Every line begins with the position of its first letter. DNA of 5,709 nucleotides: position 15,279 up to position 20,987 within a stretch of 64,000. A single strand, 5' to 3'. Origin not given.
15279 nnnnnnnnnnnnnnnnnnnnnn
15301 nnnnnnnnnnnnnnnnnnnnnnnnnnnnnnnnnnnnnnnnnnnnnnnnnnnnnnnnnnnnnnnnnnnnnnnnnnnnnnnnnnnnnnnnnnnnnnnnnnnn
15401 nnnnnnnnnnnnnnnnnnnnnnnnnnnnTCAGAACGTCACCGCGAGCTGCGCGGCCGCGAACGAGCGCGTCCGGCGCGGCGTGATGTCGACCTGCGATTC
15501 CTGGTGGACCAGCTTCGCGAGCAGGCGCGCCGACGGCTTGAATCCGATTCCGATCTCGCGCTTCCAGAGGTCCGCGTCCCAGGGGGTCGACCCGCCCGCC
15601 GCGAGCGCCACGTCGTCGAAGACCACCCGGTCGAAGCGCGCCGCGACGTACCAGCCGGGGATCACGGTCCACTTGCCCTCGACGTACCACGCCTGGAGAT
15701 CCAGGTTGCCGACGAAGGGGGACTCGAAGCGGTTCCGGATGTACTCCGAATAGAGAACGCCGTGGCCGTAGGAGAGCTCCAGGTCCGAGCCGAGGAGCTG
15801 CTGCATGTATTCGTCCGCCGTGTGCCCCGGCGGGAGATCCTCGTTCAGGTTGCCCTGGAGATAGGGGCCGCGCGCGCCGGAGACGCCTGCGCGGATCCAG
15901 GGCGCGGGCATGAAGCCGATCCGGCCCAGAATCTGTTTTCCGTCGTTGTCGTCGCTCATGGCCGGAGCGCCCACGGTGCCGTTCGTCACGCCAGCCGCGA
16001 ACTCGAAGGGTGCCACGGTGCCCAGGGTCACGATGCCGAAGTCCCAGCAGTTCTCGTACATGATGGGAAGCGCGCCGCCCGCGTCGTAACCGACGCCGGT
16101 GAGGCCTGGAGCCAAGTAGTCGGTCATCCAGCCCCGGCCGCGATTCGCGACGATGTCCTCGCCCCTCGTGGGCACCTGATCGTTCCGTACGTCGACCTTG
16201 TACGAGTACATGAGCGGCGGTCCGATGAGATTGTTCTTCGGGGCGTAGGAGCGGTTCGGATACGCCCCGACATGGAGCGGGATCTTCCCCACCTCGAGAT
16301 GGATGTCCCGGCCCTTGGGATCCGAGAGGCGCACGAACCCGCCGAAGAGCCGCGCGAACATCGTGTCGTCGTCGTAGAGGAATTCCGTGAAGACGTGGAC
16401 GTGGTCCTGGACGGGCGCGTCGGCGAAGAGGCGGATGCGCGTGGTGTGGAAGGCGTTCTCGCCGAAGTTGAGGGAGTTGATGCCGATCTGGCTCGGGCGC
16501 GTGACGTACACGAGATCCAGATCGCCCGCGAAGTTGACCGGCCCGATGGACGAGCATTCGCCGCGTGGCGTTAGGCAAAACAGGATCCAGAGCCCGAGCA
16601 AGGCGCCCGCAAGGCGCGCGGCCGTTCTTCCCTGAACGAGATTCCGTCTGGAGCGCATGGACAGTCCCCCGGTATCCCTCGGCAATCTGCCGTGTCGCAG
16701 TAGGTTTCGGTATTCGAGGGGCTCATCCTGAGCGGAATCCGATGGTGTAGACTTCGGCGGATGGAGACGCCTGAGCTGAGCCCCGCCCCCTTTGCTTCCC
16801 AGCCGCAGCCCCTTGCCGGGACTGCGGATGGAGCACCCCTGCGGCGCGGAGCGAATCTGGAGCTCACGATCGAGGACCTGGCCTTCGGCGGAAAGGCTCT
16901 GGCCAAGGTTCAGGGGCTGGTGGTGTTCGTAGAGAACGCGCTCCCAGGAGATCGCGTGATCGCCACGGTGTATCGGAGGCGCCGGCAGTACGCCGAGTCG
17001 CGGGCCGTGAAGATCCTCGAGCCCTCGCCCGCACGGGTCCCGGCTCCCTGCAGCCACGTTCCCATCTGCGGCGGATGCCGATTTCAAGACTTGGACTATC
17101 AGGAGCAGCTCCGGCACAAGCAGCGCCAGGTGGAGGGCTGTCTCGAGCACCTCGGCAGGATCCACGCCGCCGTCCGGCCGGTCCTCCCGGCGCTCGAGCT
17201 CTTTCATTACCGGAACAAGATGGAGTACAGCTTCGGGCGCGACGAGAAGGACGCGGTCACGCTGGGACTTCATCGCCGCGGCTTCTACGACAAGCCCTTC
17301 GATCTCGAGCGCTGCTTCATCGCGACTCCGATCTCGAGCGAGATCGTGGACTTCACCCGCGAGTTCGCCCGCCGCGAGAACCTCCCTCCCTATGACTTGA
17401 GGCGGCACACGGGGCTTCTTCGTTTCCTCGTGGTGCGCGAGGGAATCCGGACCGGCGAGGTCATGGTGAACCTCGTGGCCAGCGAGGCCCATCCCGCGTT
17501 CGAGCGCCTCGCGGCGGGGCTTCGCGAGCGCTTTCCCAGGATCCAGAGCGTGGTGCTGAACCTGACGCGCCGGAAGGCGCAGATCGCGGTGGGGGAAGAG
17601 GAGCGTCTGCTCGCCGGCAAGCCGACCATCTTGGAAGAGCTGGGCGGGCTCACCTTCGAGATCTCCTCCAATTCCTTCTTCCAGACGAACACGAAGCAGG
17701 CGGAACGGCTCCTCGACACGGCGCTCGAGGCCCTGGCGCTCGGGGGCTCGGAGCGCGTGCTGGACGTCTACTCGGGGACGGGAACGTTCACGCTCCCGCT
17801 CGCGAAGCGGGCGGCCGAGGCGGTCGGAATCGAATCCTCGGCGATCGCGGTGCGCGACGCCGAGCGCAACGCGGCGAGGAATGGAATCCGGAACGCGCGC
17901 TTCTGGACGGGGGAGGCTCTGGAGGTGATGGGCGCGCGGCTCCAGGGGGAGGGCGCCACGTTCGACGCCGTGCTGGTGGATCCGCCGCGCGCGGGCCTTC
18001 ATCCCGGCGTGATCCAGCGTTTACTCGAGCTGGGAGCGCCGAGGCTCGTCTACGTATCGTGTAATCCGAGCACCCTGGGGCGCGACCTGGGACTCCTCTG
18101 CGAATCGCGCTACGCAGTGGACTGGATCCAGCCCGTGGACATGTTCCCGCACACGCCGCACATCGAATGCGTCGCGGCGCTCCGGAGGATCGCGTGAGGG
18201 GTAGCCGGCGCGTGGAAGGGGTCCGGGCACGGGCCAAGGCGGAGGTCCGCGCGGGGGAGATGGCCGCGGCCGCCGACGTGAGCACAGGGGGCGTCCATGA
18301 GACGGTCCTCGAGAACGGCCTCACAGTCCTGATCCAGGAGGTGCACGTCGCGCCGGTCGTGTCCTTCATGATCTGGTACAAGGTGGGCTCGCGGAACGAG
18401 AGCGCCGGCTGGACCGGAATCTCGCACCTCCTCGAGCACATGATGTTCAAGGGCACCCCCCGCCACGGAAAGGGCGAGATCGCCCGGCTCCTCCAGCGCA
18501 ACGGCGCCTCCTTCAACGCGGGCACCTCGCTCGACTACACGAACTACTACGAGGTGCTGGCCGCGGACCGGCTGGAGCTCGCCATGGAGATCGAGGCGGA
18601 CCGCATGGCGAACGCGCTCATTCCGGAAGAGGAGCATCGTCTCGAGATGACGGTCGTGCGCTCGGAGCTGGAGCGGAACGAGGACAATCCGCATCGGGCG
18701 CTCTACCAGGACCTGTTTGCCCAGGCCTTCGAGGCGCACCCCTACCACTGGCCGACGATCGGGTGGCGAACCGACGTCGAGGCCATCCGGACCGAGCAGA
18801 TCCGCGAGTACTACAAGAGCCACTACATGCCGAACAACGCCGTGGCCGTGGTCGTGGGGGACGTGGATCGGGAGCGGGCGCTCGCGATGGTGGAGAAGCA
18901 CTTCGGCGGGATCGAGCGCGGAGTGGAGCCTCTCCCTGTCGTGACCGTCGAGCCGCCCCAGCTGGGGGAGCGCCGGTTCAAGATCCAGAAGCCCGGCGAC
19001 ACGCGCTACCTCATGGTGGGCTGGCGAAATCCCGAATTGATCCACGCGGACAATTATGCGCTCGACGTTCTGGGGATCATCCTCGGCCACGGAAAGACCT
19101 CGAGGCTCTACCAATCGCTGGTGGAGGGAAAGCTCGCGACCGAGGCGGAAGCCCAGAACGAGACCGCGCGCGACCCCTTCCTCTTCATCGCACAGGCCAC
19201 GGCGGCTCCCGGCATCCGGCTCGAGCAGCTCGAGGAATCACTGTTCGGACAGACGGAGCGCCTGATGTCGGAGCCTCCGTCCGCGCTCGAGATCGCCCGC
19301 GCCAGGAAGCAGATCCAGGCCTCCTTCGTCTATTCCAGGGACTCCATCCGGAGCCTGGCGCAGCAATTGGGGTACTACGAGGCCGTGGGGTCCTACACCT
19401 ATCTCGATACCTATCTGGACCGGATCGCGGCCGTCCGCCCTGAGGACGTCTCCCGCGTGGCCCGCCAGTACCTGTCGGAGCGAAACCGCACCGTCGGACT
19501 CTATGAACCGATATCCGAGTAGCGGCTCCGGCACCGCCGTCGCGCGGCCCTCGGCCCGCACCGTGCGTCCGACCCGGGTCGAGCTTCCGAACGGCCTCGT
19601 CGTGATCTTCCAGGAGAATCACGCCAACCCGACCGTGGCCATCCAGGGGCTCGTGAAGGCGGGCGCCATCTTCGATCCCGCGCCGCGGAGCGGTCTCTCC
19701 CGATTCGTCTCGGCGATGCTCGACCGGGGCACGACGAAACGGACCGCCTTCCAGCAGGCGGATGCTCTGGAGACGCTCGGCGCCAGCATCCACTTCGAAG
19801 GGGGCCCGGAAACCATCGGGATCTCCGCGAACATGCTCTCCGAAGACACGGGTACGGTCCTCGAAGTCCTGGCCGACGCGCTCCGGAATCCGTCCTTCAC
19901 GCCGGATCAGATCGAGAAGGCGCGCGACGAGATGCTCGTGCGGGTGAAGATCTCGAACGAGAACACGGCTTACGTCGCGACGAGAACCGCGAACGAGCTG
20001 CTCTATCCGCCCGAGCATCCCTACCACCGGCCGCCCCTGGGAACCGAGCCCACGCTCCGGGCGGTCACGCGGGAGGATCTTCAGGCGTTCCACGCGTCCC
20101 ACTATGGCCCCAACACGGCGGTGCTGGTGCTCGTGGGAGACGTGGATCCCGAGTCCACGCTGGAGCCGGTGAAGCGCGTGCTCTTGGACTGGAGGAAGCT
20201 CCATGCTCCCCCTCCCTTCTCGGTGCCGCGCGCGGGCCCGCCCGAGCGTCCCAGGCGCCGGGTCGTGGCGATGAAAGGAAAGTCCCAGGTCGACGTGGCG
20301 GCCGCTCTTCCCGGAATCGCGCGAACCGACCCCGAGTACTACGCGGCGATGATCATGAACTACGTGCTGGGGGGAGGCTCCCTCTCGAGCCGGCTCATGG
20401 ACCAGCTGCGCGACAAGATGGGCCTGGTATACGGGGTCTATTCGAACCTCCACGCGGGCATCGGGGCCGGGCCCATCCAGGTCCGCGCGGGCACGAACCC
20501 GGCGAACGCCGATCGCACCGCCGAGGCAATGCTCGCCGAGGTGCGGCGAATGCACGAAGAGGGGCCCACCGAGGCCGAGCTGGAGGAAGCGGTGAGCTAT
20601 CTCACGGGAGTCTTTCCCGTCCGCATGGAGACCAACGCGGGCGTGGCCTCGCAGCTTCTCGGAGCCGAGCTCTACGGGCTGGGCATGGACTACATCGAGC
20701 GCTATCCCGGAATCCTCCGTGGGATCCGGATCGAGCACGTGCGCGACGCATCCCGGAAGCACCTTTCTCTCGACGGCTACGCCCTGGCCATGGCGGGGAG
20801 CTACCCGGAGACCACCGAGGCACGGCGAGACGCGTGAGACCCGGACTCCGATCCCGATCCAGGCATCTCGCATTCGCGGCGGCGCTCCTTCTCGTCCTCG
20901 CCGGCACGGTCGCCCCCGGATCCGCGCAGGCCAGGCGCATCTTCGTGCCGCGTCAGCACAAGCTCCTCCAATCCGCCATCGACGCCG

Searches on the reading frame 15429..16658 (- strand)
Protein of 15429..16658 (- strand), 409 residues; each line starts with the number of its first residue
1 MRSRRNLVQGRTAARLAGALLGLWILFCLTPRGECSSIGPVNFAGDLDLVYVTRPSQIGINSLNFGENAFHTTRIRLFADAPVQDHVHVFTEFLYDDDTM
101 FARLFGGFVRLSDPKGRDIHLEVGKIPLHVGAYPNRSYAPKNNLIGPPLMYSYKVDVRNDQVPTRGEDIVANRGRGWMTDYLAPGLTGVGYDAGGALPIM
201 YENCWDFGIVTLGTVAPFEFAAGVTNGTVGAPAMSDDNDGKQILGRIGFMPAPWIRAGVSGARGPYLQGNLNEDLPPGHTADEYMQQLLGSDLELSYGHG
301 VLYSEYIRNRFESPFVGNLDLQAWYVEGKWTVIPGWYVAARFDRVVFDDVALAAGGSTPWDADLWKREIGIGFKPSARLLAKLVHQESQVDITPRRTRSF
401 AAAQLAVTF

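Call 42: search_protein_families(library=pfam, proteins=[window:15429-16658:-], max_evalue=1)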
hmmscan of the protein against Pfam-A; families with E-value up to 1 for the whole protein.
window:15429-16658:- (409 aa): 0 families

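Call 64: search_solved_structures(query=window:15429-16658:-, max_evalue=1)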
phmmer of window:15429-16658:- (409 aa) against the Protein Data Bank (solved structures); distinct sequences matched with E-value up to 1: 0.

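Call 67: search_protein_families(library=padloc, proteins=[window:15429-16658:-], max_evalue=0.01)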
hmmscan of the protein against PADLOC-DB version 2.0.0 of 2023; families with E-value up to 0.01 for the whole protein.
window:15429-16658:- (409 aa): 0 families

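Call 74: find_homologous_proteins(query=window:15429-16658:-, max_evalue=0.00001)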
Query window:15429-16658:- (409 aa): 83 proteins with E <= 0.00001 among 8000 candidates.
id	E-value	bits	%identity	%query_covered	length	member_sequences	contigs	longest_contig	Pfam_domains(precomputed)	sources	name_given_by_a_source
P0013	6.9e-283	956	100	100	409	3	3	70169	-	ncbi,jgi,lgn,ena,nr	ncbi:MAG TPA: hypothetical protein VET83_00095 [Candidatus Dormibacteraeota bacterium]|nr:hypothetic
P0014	2.0e-263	892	93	100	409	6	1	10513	-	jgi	jgi:hypothetical protein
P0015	5.0e-225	765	79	100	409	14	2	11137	-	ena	-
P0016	1.1e-220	751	78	100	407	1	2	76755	-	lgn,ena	-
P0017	2.4e-214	730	75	100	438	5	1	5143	-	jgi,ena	-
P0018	9.2e-211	718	75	100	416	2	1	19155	-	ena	-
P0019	2.6e-210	717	74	100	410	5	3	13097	-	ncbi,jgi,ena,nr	ncbi:MAG TPA: hypothetical protein VER38_05430 [Candidatus Eisenbacteria bacterium]|nr:hypothetical 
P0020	1.0e-209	715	76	97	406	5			-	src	-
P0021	4.9e-209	713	74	96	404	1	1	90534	-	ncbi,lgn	-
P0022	1.0e-207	708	74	98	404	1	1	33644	-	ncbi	-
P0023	2.0e-207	707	73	100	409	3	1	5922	-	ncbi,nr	ncbi:MAG TPA: hypothetical protein VK527_11240 [Candidatus Limnocylindrales bacterium]|nr:hypothetic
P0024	9.8e-207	705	73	100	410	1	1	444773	-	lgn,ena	-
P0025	2.1e-206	704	72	100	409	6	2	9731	-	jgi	jgi:hypothetical protein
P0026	4.1e-201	687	74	93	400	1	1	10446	-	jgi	jgi:hypothetical protein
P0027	6.8e-200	683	71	100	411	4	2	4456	-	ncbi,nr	ncbi:MAG TPA: hypothetical protein VN972_04720 [Methylomirabilota bacterium]|nr:hypothetical protein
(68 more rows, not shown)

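Call 85: predict_structure(alignment_id=A5)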
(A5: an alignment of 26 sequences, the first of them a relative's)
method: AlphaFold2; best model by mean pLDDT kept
length: 409 residues; sequences in the alignment: 26
mean_pLDDT: 82.8   pTM: 0.80
mean pLDDT of the five models: 82.8, 82.3, 81.9, 81.4, 79.4
residues with pLDDT >= 90: 208; 70-90: 121; 50-70: 52; < 50: 28
segments of 3 or more residues with pLDDT < 50: 1-11, 27-35, 63-66, 134-137
pLDDT, mean of each block of 10 residues (from residue 1): 35 56 51 53 88 79 54 83 90 75 83 92 82 53 75 89 96 91 96 87 75 90 86 61 89 92 91 93 93 92 94 96 95 93 96 94 93 90 92 90 90
secondary structure, 60 per line:
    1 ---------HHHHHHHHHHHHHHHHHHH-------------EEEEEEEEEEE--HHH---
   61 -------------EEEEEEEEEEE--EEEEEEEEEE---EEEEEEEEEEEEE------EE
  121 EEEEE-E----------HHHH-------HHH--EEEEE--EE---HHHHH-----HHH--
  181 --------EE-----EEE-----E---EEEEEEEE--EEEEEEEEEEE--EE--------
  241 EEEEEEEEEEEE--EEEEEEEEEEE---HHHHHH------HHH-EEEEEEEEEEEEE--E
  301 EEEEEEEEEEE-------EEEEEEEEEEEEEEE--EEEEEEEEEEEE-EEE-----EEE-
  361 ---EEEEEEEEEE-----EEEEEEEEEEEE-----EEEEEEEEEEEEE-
elements in order: H10-28 E42-52 E74-84 E87-96 E100-112 E119-125 H138-141 E154-158 H166-170 E196-198 E208-215 E218-228 E241-252 E255-265 H269-274 E285-297 E300-311 E319-333 E336-347 E349-351 E357-359 E364-373 E379-390 E396-408

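Call 87: fold_search(model_id=the predicted structure, library=pdb)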
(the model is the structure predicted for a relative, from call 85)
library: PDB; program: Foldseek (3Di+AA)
matches with E <= 10: 1122; with E <= 0.001: 276
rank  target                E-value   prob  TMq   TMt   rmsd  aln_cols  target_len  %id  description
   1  6ehd                  8.7e-13  1.00  0.52  0.64   8.0       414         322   10  OmpT (in-vitro folded), an outer membrane protein of Vibrio cholerae (released 2018-04-25)
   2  6ehf                  3.7e-12  1.00  0.53  0.67   7.4       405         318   11  OmpT (in-vitro folded), an outer membrane protein Vibrio cholerae (trimer form) (released 2018-04-25)
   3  5nup_A                6.4e-12  1.00  0.53  0.62  10.0       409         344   11  Structural basis for maintenance of bacterial outer membrane lipid asymmetry (released 2017-10-25)
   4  8pyz_E                6.7e-12  1.00  0.53  0.62   9.2       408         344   11  Structure of Ompk36GD from Klebsiella pneumonia, solved at wavelength 4.13 A (released 2023-10-25)
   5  8jto                  6.7e-12  1.00  0.49  0.58   9.9       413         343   10  Outer membrane porin of Burkholderia pseudomallei (BpsOmp38) in complex with ceftazidime (released 2024-06-26)
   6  5oyk                  8.4e-12  1.00  0.50  0.63  10.3       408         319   10  Outer-membrane expressed OmpT of Vibrio cholerae (released 2018-04-25)
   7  6rcp_A                1.4e-11  1.00  0.52  0.60   9.0       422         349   12  Crystal structure of the OmpK36 clinical isolate ST258 from Klebsiella pneumonia (released 2019-09-11)
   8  6v78_A                1.4e-11  1.00  0.53  0.60   9.9       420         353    9  OmpK37 porin (released 2020-04-01)
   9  6rck_B                1.5e-11  1.00  0.52  0.60   9.8       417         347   10  Crystal structure of the OmpK36 GD insertion chimera from Klebsiella pneumonia (released 2019-09-11)
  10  9a32_MODEL_1_A        2.2e-11  1.00  0.47  0.51  13.6       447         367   11  Model of E. coli OmpC by in-cell photo-crosslinking MS and deep learning (released 2023-02-24)
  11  6rck_A                2.7e-11  1.00  0.52  0.61   9.6       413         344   11  Crystal structure of the OmpK36 GD insertion chimera from Klebsiella pneumonia (released 2019-09-11)
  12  5fvn_A                3.4e-11  1.00  0.56  0.65   5.3       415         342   12  X-ray crystal structure of Enterobacter cloacae OmpE36 porin. (released 2016-08-10)
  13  7fdy_B                4.0e-11  1.00  0.54  0.64   8.7       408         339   10  Structure of OmpF1 (released 2022-11-16)
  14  5o9c_A                4.0e-11  1.00  0.55  0.64   6.6       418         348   11  Crystal structure of Omp36 from Enterobacter aerogenes (released 2018-06-27)
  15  7fdy_A                4.0e-11  1.00  0.53  0.63   9.4       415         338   11  Structure of OmpF1 (released 2022-11-16)
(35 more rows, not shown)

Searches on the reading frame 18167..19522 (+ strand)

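Call 52: search_protein_families(library=pfam, proteins=[window:18167-19522:+], max_evalue=0.00001)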
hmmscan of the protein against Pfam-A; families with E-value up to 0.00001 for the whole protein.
window:18167-19522:+ (451 aa): 2 families
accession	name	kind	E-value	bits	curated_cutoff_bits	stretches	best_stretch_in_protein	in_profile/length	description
PF05193.26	Peptidase_M16_C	-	3.7e-38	131.7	23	1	209-382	4-180/181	Peptidase M16 inactive domain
PF00675.25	Peptidase_M16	-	1.5e-25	90.3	22.3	1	54-197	2-145/149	Insulinase (Peptidase family M16)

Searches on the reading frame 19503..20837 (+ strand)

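Call 52: search_protein_families(library=pfam, proteins=[window:19503-20837:+], max_evalue=0.00001)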
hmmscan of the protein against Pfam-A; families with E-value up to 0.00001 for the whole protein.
window:19503-20837:+ (444 aa): 2 families
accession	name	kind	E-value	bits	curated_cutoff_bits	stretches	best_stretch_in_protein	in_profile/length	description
PF05193.26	Peptidase_M16_C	-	7.7e-40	137.1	23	1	188-365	2-179/181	Peptidase M16 inactive domain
PF00675.25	Peptidase_M16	-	1.3e-15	58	22.3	1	34-156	2-124/149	Insulinase (Peptidase family M16)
